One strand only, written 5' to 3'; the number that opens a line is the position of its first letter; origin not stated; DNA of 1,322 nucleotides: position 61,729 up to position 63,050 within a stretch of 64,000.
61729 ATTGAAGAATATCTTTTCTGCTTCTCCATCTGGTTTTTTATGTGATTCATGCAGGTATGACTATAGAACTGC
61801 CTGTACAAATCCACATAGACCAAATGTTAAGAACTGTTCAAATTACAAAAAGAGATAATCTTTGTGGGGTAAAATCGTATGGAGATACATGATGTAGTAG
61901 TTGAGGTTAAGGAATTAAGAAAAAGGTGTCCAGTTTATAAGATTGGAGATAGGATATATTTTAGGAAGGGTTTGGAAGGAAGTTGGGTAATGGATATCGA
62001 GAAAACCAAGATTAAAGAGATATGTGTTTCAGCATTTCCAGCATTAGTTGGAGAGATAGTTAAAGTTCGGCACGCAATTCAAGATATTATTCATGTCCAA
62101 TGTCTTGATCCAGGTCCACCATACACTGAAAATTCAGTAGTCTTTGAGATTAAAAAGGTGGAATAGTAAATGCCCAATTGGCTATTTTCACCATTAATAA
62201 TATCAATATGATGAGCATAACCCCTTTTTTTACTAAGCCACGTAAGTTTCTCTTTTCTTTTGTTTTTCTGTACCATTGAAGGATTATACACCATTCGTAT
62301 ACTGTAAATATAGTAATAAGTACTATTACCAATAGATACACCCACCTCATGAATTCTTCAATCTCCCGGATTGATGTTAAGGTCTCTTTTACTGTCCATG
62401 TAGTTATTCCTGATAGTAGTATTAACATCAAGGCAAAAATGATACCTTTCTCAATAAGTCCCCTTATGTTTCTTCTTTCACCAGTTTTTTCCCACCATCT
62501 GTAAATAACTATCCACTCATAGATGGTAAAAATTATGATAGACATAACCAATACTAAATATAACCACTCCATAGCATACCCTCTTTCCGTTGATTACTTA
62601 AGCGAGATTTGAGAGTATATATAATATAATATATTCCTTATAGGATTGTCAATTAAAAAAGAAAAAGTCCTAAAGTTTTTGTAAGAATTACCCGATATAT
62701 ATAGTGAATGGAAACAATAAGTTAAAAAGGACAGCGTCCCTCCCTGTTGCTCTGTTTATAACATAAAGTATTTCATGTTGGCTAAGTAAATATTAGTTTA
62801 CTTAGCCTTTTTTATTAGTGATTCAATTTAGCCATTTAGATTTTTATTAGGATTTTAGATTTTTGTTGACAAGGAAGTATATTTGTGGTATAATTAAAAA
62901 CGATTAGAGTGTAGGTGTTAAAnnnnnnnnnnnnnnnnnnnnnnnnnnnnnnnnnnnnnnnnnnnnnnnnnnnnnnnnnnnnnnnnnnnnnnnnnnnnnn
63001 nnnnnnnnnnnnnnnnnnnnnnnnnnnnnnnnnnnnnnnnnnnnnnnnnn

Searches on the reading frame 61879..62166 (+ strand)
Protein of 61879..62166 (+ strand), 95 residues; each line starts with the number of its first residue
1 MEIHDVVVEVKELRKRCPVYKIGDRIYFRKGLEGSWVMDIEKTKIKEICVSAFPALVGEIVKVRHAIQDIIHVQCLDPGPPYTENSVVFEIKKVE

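Call 14: search_protein_families(library=pfam, proteins=[window:61879-62166:+], max_evalue=0.001)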
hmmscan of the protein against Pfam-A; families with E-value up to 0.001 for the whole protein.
window:61879-62166:+ (95 aa): 0 families

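Call 21: search_protein_families(library=ncbifam, proteins=[window:61879-62166:+], max_evalue=0.01)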
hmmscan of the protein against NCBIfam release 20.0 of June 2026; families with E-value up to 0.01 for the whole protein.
window:61879-62166:+ (95 aa): 1 family
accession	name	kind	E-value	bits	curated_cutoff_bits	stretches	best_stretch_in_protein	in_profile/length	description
TIGR04076.1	TIGR04076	subfamily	3.5e-05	24.3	33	1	4-94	2-89/91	TIGR04076 family protein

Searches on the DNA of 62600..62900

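Call 77: search_rna_families(source=window, start=62600, end=62900, threshold=evalue, max_evalue=10)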
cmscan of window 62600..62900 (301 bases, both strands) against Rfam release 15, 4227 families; matches with E-value up to 10: 3.
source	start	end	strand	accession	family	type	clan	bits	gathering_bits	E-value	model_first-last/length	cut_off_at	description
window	62716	62804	-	RF02644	Spy490380c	Gene; sRNA;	-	17.8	65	10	1-96/96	no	S. pyogenes small RNA Spy490380c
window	62730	62817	+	RF04312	trpB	Cis-reg;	-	17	59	6.3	1-107/107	no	trpB ncRNA motif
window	62805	62880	-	RF02615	BSR0626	Gene; sRNA;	-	13.5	155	5.8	1-128/128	no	Brucella sRNA 0626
